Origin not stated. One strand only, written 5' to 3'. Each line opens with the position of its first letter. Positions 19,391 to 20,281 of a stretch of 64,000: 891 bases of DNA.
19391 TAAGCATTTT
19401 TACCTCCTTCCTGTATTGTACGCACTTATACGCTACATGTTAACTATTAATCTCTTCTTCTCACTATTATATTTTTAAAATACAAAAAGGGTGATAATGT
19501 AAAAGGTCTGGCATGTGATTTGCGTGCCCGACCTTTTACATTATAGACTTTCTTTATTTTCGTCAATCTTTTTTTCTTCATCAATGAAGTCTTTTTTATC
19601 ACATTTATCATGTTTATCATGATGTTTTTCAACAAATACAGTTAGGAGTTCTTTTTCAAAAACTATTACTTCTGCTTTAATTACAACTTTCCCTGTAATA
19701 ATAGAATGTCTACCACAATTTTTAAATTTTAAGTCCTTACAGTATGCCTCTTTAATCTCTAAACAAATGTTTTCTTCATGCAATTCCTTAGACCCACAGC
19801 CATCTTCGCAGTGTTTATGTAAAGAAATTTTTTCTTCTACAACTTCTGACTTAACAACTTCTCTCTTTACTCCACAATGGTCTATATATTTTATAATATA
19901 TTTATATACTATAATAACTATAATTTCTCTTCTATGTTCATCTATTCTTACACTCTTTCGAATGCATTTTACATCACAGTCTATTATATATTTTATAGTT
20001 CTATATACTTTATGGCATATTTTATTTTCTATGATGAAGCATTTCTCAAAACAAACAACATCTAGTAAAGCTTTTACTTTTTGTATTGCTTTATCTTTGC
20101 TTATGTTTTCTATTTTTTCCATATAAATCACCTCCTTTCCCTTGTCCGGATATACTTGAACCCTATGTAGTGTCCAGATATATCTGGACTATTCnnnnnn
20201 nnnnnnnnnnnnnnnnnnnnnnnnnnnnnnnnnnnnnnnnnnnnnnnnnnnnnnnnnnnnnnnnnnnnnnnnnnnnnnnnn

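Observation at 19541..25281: Compact, non-canonically ordered gas-vesicle gene cluster in an endospore-former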

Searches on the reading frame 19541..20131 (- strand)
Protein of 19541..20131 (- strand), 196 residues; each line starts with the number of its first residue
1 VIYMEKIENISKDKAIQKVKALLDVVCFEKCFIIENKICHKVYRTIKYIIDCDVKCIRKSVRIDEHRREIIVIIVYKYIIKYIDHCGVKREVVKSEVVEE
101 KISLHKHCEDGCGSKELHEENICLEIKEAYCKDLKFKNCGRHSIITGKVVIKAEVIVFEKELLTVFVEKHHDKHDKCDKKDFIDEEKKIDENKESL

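Call 4: search_protein_families(library=pfam, proteins=[window:19541-20131:-], max_evalue=0.01)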
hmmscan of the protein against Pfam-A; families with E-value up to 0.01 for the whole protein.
window:19541-20131:- (196 aa): 0 families

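Call 9: find_homologous_proteins(query=window:19544-20122:-, max_evalue=0.001)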
Query seq(193 aa) (193 aa): 2 proteins with E <= 0.001 among 201 candidates.
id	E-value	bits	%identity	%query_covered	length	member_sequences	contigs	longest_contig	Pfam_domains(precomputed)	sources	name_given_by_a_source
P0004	2.7e-115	401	100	100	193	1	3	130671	-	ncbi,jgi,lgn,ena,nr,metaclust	ncbi:MAG TPA: hypothetical protein DCP90_07520 [Clostridiales bacterium]|nr:MAG: hypothetical protei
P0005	1.5e-59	219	64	89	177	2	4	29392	-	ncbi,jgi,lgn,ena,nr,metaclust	ncbi:MAG: hypothetical protein A2Y24_01755 [Clostridiales bacterium GWE2_32_10]|nr:MAG: hypothetical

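Call 10: search_protein_families(library=pfam, proteins=[window:19544-20122:-], max_evalue=10)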
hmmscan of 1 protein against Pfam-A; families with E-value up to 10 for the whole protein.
seq(193 aa): 1 family
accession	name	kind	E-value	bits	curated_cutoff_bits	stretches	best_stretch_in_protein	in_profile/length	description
PF17366.7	AGA2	-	0.22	11.7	25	2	38-52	31-44/58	A-agglutinin-binding subunit Aga2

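Call 11: find_encoding_contigs(protein=P0005, flank=10000, max_places=4)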
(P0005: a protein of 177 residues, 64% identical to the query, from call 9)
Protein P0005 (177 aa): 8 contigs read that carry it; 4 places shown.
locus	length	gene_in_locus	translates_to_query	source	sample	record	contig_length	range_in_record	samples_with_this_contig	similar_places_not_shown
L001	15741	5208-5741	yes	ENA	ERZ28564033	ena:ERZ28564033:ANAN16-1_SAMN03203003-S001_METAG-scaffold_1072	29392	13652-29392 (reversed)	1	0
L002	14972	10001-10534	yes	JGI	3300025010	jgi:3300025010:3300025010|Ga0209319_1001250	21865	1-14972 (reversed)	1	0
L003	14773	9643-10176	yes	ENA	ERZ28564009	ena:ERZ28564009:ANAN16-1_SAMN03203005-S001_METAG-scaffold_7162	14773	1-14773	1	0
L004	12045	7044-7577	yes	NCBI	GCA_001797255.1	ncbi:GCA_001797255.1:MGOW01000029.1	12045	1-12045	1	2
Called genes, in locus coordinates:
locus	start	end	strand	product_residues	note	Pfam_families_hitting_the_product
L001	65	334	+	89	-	-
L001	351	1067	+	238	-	PF06386:GvpL_GvpF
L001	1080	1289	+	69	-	PF05120:GvpG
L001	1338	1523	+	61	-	PF00741:Gas_vesicle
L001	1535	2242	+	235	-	PF06386:GvpL_GvpF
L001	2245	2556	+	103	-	PF05121:GvpK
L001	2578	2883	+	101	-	PF00741:Gas_vesicle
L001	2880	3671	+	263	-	PF06386:GvpL_GvpF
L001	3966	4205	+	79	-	PF00741:Gas_vesicle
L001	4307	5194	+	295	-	PF12774:AAA_6 (faint), PF07726:AAA_3, PF07728:AAA_5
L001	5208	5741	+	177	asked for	-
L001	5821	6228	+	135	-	-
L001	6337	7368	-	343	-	PF00535:Glycos_transf_2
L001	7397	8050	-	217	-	PF17836:PglD_N, PF25084:LbH_EIF2B (weak), PF00132:Hexapep (weak)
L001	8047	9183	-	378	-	PF01041:DegT_DnrJ_EryC1, PF01212:Beta_elim_lyase (faint)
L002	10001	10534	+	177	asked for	-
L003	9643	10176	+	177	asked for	-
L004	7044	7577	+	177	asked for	-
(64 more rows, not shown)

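Call 42: search_protein_representatives(alignment_id=A1)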
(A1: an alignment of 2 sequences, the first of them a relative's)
Query: 2 sequences, 193 profile positions. Proteins with E-value up to 0.001 (for the whole library): 4; up to 1e-10: 1; up to 1e-30: 1. The best 4 are listed.
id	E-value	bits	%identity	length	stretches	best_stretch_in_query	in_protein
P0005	7.9e-99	345.3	-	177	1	1-177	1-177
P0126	6.9e-08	48.6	-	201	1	14-162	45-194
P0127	4.9e-07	45.8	-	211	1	14-166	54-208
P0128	5.0e-06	42.5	-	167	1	27-167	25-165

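Call 43: predict_structure(alignment_id=A1)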
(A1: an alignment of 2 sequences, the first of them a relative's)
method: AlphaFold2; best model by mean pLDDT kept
length: 193 residues; sequences in the alignment: 2
mean_pLDDT: 41.3   pTM: 0.34
mean pLDDT of the five models: 41.3, 40.3, 36.6, 36.3, 31.1
residues with pLDDT >= 90: 0; 70-90: 1; 50-70: 57; < 50: 135
segments of 3 or more residues with pLDDT < 50: 1-44, 103-193
pLDDT, mean of each block of 10 residues (from residue 1): 35 43 31 29 50 58 61 65 61 61 43 38 40 27 23 23 26 30 39 39
secondary structure, 60 per line:
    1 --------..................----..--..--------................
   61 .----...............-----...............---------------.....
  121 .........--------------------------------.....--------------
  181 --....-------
elements in order: H9-26 E45-61 E66-80 E86-100 H116-129 H162-166 H183-186

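Call 45: find_encoding_contigs(protein=P0126, flank=10000, max_places=2)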
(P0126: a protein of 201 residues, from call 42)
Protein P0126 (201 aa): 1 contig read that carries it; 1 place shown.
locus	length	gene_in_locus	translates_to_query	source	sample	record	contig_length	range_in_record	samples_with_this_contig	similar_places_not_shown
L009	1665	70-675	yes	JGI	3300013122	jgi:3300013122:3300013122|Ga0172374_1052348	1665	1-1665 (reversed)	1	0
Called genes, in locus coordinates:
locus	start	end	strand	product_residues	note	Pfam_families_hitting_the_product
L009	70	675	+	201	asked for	-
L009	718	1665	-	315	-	?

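Call 46: find_encoding_contigs(protein=P0127, flank=10000, max_places=2)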
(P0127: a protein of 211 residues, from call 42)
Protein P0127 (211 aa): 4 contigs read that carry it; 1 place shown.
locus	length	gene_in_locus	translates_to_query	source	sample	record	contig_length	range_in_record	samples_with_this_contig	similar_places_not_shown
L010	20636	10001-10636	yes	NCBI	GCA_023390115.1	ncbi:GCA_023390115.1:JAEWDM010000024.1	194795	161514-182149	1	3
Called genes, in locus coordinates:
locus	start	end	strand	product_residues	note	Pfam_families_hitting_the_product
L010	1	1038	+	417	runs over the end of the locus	PF04055:Radical_SAM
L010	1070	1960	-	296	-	PF02737:3HCDH_N, PF00725:3HCDH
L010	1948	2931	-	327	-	PF00108:Thiolase_N (faint), PF08545:ACP_syn_III, PF08541:ACP_syn_III_C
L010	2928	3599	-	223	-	PF00132:Hexapep (faint), PF17836:PglD_N, PF25087:GMPPB_C (faint)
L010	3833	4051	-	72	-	PF00741:Gas_vesicle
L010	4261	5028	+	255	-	-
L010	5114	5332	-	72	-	PF00741:Gas_vesicle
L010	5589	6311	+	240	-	PF26969:DUF8305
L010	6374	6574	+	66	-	-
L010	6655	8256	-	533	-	PF07732:Cu-oxidase_3, PF07731:Cu-oxidase_2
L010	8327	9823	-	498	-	-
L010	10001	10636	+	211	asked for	-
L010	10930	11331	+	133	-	PF00741:Gas_vesicle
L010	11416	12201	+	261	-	-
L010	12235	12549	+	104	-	PF05121:GvpK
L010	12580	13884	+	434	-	PF06386:GvpL_GvpF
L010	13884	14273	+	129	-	-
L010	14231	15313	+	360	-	PF00741:Gas_vesicle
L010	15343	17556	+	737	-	PF02359:CDC48_N, PF02933:CDC48_2 (faint), PF00004:AAA, PF05496:RuvB_N (weak), PF13191:AAA_16 (weak), PF17862:AAA_lid_3, PF00004:AAA, PF17862:AAA_lid_3 (weak), +17 more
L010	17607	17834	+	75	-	PF00741:Gas_vesicle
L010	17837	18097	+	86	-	-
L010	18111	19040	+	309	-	PF07726:AAA_3 (weak), PF07728:AAA_5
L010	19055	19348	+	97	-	-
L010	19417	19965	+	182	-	-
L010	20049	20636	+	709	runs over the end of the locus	PF02359:CDC48_N, PF02933:CDC48_2 (weak), PF00004:AAA, PF05496:RuvB_N, PF07724:AAA_2 (weak), PF17862:AAA_lid_3, PF00004:AAA, PF17862:AAA_lid_3, +23 more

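Call 47: find_encoding_contigs(protein=P0128, flank=10000, max_places=2)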
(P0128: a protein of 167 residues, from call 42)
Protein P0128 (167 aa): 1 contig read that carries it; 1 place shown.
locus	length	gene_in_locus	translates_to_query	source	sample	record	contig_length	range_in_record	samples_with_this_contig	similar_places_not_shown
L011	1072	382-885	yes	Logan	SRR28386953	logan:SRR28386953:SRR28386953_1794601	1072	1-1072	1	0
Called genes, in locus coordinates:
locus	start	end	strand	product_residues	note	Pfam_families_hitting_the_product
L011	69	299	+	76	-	PF00741:Gas_vesicle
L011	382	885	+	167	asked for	-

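Call 75: search_solved_structures(query=A2, max_evalue=10)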
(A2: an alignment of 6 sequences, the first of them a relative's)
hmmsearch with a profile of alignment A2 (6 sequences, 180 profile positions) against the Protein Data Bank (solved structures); distinct sequences matched with E-value up to 10: 0.

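Call 76: search_protein_families(library=ncbifam, proteins=[P0004, P0127], max_evalue=0.01)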
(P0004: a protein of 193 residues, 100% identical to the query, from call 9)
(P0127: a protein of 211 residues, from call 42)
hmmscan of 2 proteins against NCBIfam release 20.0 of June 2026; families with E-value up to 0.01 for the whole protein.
P0004 (193 aa): 0 families

P0127 (211 aa): 0 families

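Call 78: predict_structure(alignment_id=A4)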
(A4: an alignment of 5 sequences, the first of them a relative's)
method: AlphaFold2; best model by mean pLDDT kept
length: 193 residues; sequences in the alignment: 5
mean_pLDDT: 73.4   pTM: 0.61
mean pLDDT of the five models: 73.4, 73.1, 71.8, 71.2, 68.9
residues with pLDDT >= 90: 87; 70-90: 32; 50-70: 12; < 50: 62
segments of 3 or more residues with pLDDT < 50: 1-20, 105-111, 159-193
pLDDT, mean of each block of 10 residues (from residue 1): 36 38 77 92 96 93 86 97 95 92 50 72 94 94 96 69 42 41 44 42
secondary structure, 60 per line:
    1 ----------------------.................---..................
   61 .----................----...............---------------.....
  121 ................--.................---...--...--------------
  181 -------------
elements in order: E23-39 E43-61 E66-81 E86-100 E119-136 E139-155

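Call 81: fold_search(model_id=the predicted structure, library=pdb)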
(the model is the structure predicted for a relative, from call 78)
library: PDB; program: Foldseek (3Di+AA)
matches with E <= 10: 1158; with E <= 0.001: 0
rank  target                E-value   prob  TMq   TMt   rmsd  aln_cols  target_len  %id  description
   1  4pir_A                3.9e-02  0.51  0.22  0.14  14.4       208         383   10  X-ray structure of the mouse serotonin 5-HT3 receptor (released 2014-08-06)
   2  5bp0_B                4.2e-02  0.60  0.21  0.20  10.4       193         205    8  X-ray crystal structure of Lymnaea stagnalis acetylcholine binding protein (Ls-AChBP) in complex with 5-Fluoronicotine (released 2015-06-24)
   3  8fvh_M                4.2e-02  0.15  0.15  0.15  23.7       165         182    6  Pseudomonas phage E217 neck (portal, head-to-tail connector, collar and gateway proteins) (released 2023-07-26)
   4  6w1m_A                4.4e-02  0.60  0.20  0.12  14.3       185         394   10  Cryo-EM structure of 5HT3A receptor in presence of Ondansetron (released 2021-01-13)
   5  6hio_A                5.2e-02  0.51  0.22  0.14  13.3       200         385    9  Mouse serotonin 5-HT3 receptor, serotonin-bound, I1 conformation (released 2018-11-07)
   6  9mkb_AB               5.2e-02  0.16  0.15  0.11  24.6       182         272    8  Structure of the bacteriophage T4 portal-neck-tail complex (released 2025-12-24)
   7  5obh_B                7.2e-02  0.54  0.20  0.20   9.7       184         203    9  Crystal structure of glycine binding protein in complex with bicuculline (released 2018-08-01)
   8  5obg_A                7.2e-02  0.51  0.20  0.20   9.9       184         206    9  Crystal structure of glycine binding protein in complex with strychnine (released 2018-08-01)
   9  9nx2_A                8.9e-02  0.51  0.26  0.16  10.0       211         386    8  Muscle-type nicotinic acetylcholine receptor bound to conotoxin ImII (released 2026-02-04)
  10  5oad_A                8.9e-02  0.44  0.21  0.20  10.1       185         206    9  Crystal structure of mutant AChBP in complex with HEPES (T53F, Q74R, Y110A, I135S, G162E) (released 2018-08-01)
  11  9k8v_A                8.9e-02  0.35  0.24  0.15  13.1       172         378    8  Cryo-EM structure of the Type II secretion system protein from Vibrio cholerae (released 2025-10-29)
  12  5obg_E                1.1e-01  0.41  0.20  0.19  10.2       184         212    9  Crystal structure of glycine binding protein in complex with strychnine (released 2018-08-01)
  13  5w68_A                1.1e-01  0.38  0.25  0.16  12.8       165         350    4  Type II secretin from Enteropathogenic Escherichia coli - GspD (released 2017-11-15)
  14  3d2l_C                1.1e-01  0.16  0.15  0.13  21.4       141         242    9  Crystal structure of SAM-dependent methyltransferase (ZP_00538691.1) from EXIGUOBACTERIUM SP. 255-15 at 1.90 A resolut (released 2008-05-20)
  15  2y7y_A                1.2e-01  0.47  0.21  0.20   9.5       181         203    8  APLYSIA CALIFORNICA ACHBP IN APO STATE (released 2011-03-23)
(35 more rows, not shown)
